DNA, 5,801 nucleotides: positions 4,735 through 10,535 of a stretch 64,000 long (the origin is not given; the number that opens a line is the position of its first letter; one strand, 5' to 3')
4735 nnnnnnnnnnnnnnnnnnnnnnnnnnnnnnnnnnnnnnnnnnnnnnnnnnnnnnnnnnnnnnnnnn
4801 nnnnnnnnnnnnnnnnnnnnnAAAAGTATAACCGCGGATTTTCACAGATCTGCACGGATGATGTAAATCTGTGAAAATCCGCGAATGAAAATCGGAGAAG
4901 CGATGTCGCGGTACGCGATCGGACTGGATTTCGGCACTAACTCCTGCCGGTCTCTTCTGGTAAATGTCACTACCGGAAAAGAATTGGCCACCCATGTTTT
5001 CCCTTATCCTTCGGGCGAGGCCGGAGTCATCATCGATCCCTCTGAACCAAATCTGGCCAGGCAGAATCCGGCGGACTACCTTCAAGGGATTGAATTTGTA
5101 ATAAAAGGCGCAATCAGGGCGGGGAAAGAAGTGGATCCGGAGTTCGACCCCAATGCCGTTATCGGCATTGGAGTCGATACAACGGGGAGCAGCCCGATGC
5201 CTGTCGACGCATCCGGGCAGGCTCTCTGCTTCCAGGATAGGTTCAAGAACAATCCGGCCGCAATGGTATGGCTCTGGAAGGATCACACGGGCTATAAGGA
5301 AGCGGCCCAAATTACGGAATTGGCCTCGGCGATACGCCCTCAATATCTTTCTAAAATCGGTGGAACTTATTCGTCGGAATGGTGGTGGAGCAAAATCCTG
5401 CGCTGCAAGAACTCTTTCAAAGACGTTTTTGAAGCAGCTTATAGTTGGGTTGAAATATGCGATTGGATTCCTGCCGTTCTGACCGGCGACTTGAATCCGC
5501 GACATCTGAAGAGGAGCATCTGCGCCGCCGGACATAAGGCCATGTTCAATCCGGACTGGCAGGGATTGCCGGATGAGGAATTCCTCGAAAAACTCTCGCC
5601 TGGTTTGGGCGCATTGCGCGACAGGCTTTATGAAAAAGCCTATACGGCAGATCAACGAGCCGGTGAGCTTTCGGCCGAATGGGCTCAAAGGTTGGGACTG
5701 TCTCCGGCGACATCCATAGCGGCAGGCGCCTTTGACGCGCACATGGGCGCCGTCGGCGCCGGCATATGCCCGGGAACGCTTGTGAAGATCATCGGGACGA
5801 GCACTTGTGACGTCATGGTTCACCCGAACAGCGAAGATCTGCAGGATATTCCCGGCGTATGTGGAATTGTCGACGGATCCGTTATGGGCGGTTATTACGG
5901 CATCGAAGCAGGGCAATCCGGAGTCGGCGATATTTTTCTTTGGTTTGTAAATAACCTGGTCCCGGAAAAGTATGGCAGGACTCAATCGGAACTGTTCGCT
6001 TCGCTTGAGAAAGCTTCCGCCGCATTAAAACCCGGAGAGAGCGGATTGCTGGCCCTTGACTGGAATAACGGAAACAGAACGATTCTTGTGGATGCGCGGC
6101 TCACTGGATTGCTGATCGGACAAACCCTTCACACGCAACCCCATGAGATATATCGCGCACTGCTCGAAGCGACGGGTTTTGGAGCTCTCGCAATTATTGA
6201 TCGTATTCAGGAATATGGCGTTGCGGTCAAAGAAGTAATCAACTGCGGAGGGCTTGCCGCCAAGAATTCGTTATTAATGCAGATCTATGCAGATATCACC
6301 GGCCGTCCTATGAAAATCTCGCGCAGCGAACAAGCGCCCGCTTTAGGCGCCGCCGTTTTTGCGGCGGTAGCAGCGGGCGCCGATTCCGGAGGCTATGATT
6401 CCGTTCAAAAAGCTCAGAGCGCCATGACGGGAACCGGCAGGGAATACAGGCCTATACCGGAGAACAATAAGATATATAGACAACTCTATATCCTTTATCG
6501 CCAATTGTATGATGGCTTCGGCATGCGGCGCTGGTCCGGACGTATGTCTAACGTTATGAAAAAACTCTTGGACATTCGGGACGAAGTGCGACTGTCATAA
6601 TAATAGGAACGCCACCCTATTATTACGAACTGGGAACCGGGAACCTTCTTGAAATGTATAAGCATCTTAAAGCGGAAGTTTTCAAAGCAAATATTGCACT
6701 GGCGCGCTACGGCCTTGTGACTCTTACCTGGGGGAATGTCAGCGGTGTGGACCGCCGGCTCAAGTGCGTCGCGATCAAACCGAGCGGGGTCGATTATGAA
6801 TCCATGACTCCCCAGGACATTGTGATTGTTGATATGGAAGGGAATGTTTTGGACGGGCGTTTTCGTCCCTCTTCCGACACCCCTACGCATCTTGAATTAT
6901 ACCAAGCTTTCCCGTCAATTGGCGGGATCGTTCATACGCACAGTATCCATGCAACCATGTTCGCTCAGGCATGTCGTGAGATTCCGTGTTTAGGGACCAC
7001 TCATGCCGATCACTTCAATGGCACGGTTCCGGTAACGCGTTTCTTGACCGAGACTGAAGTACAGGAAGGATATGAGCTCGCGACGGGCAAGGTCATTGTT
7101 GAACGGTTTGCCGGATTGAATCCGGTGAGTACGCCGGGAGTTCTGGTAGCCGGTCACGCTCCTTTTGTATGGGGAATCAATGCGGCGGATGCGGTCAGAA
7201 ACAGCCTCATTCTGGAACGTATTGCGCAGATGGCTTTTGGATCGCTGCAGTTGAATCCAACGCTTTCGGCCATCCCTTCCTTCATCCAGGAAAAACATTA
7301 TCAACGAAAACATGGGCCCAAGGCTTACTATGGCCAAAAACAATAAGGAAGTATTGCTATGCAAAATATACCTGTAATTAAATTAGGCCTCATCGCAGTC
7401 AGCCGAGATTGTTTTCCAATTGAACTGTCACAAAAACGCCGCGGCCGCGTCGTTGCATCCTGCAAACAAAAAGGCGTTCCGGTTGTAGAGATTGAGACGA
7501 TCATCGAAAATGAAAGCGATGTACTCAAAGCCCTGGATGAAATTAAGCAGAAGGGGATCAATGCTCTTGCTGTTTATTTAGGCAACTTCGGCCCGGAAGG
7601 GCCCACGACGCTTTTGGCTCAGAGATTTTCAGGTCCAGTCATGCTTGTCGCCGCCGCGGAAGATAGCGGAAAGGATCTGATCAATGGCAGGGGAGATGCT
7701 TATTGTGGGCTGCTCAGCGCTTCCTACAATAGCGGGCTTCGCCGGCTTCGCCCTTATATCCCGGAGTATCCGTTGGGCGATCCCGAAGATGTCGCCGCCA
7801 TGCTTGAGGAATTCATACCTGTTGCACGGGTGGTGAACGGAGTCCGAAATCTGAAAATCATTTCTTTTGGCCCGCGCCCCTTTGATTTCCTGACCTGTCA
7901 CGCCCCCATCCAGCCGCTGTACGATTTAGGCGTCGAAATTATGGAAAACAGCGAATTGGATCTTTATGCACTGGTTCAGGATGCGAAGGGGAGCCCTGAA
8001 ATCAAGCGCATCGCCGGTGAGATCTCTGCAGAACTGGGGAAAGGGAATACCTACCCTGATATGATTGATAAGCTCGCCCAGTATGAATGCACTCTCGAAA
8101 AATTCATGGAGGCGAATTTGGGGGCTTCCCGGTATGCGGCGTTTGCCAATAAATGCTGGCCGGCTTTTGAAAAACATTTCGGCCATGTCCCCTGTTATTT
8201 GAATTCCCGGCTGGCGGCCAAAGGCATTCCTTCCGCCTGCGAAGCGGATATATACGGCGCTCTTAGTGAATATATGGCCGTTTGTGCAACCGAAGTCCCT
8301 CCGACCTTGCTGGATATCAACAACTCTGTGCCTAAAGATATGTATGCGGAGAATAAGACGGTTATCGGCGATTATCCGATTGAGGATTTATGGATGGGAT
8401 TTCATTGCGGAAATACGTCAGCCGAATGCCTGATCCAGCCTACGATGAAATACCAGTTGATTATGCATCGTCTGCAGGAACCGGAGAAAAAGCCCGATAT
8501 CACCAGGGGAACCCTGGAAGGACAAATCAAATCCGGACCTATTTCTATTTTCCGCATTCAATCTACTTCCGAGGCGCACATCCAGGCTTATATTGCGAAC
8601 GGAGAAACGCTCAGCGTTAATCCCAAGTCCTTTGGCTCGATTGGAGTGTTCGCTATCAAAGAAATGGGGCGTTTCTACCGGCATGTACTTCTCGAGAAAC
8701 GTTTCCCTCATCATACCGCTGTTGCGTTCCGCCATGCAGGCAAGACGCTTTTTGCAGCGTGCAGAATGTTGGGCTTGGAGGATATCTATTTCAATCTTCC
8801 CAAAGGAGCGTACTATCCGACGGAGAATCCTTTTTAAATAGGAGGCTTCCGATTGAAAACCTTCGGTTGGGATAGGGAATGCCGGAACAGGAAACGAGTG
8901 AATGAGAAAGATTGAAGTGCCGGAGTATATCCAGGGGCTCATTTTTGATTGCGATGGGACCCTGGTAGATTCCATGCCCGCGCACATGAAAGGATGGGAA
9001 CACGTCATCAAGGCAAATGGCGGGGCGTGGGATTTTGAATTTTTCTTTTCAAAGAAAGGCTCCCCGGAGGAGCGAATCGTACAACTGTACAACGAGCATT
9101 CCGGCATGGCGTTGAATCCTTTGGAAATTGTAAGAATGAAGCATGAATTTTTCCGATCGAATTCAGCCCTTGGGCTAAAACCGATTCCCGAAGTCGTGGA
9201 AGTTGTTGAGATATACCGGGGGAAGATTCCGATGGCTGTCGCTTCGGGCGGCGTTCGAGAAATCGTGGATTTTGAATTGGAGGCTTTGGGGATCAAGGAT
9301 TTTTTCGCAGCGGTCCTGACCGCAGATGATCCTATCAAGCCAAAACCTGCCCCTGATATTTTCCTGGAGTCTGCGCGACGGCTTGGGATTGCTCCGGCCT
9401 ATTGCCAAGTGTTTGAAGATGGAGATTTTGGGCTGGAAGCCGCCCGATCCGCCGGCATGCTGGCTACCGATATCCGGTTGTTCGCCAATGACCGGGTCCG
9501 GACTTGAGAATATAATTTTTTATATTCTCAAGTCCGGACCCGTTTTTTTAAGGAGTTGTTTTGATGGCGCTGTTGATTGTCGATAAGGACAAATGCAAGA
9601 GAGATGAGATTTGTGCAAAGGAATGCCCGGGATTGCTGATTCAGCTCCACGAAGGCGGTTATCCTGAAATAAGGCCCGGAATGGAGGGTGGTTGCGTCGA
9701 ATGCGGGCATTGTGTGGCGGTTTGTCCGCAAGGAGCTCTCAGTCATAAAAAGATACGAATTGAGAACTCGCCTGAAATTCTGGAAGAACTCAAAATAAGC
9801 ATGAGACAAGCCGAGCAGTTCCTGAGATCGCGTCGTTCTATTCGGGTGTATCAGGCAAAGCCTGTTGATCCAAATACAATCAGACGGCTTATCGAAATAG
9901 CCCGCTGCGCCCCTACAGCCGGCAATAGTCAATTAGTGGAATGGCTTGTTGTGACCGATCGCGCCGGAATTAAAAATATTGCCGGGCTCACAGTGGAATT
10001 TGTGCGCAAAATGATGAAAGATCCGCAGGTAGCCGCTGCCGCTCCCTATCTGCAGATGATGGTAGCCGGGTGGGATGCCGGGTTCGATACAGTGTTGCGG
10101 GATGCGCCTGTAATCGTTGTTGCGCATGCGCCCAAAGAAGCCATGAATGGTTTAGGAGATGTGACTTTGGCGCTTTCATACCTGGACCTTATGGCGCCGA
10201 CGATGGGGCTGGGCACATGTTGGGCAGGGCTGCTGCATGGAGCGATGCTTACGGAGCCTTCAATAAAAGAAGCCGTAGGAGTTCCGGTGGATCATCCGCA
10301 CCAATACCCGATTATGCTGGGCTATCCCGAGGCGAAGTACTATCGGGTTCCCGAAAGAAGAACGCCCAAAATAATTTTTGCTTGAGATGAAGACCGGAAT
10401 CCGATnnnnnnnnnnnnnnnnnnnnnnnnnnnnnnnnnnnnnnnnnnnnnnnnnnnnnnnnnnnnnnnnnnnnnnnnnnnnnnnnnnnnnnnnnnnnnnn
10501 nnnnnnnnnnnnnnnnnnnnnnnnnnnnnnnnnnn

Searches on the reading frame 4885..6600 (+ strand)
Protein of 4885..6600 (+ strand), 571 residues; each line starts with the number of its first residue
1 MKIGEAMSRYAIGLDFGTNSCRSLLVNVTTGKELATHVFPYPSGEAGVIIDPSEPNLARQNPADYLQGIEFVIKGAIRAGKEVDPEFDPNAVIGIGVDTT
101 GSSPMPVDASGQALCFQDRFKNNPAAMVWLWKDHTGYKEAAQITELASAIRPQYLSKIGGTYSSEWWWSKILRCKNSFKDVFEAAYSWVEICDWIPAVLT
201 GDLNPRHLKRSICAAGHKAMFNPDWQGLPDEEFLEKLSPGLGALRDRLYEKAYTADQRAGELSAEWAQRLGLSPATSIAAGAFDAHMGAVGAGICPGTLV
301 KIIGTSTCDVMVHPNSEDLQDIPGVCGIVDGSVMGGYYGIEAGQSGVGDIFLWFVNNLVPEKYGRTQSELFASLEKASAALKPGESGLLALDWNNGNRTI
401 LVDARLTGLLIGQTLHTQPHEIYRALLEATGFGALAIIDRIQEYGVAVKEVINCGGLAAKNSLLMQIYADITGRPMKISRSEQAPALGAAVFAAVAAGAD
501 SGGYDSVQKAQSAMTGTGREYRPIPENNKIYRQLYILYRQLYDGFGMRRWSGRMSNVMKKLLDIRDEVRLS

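Call 26: search_protein_families(library=pfam, proteins=[window:4885-6600:+], max_evalue=0.0001)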
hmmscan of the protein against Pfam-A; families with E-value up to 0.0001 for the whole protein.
window:4885-6600:+ (571 aa): 2 families
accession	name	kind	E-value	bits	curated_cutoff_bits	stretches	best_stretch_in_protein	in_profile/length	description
PF02782.22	FGGY_C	-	6.3e-38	131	27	1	301-497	3-198/198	FGGY family of carbohydrate kinases, C-terminal domain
PF00370.27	FGGY_N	-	3.1e-13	50.3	28.8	1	10-291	1-245/245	FGGY family of carbohydrate kinases, N-terminal domain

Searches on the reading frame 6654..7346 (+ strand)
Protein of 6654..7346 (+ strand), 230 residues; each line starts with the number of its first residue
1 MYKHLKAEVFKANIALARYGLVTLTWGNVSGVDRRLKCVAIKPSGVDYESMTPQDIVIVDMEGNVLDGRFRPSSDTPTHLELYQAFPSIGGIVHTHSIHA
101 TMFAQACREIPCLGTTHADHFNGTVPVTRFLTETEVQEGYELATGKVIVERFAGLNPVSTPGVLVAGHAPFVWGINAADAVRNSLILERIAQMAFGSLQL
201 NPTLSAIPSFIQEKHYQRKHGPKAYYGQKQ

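Call 26: search_protein_families(library=pfam, proteins=[window:6654-7346:+], max_evalue=0.0001)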
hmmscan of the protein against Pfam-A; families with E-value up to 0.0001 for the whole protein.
window:6654-7346:+ (230 aa): 1 family
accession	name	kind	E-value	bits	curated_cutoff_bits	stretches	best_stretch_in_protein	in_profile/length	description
PF00596.27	Aldolase_II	-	9e-48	163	22.2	1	8-194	2-182/183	Class II Aldolase and Adducin N-terminal domain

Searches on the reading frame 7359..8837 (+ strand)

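Call 26: search_protein_families(library=pfam, proteins=[window:7359-8837:+], max_evalue=0.0001)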
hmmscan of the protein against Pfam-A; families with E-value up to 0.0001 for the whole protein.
window:7359-8837:+ (492 aa): 1 family
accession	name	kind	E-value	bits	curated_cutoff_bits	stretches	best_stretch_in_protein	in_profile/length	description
PF02952.23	Fucose_iso_C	-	1.3e-22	80.4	29.3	1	348-474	2-138/143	L-fucose isomerase, C-terminal domain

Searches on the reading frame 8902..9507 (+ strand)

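Call 26: search_protein_families(library=pfam, proteins=[window:8902-9507:+], max_evalue=0.0001)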
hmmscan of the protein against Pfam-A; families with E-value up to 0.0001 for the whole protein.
window:8902-9507:+ (201 aa): 2 families
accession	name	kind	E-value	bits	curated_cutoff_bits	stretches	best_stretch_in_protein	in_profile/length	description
PF13419.12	HAD_2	-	5.5e-24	85.7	23.8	1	13-186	1-173/178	Haloacid dehalogenase-like hydrolase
PF00702.32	Hydrolase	-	3.7e-23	83.4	26.4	1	10-185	1-191/191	haloacid dehalogenase-like hydrolase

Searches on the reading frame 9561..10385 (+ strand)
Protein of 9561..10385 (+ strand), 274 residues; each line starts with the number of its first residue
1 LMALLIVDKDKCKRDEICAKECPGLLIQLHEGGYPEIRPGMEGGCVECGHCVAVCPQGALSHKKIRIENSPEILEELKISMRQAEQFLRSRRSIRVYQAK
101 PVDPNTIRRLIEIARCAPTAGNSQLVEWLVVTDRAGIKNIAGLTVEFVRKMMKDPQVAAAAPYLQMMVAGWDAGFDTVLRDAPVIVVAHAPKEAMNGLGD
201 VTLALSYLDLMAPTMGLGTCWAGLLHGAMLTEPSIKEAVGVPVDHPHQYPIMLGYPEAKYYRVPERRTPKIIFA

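Call 26: search_protein_families(library=pfam, proteins=[window:9561-10385:+], max_evalue=0.0001)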
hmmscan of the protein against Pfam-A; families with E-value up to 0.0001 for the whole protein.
window:9561-10385:+ (274 aa): 8 families
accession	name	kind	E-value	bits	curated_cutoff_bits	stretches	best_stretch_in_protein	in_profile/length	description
PF00881.29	Nitroreductase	-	2.2e-24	86.9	23.5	1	88-253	1-165/167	Nitroreductase family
PF00037.32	Fer4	-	9.7e-08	32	21.1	0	45-60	8-23/24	4Fe-4S binding domain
PF13187.11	Fer4_9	-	3.9e-07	30.4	27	1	11-59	4-51/52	4Fe-4S dicluster domain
PF13237.11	Fer4_10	-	5.8e-07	29.8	25.5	1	6-56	3-53/53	4Fe-4S dicluster domain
PF14512.11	TM1586_NiRdase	-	1.4e-06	28.6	27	0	96-132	148-185/215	Putative TM nitroreductase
PF12838.12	Fer4_7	-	5.5e-06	27.2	27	0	12-59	2-52/52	4Fe-4S dicluster domain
PF13484.11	Fer4_16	-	5.9e-06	27.4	30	1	45-79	2-35/66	4Fe-4S double cluster binding domain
PF12837.12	Fer4_6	-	3.1e-05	24.2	25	0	7-23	4-20/24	4Fe-4S binding domain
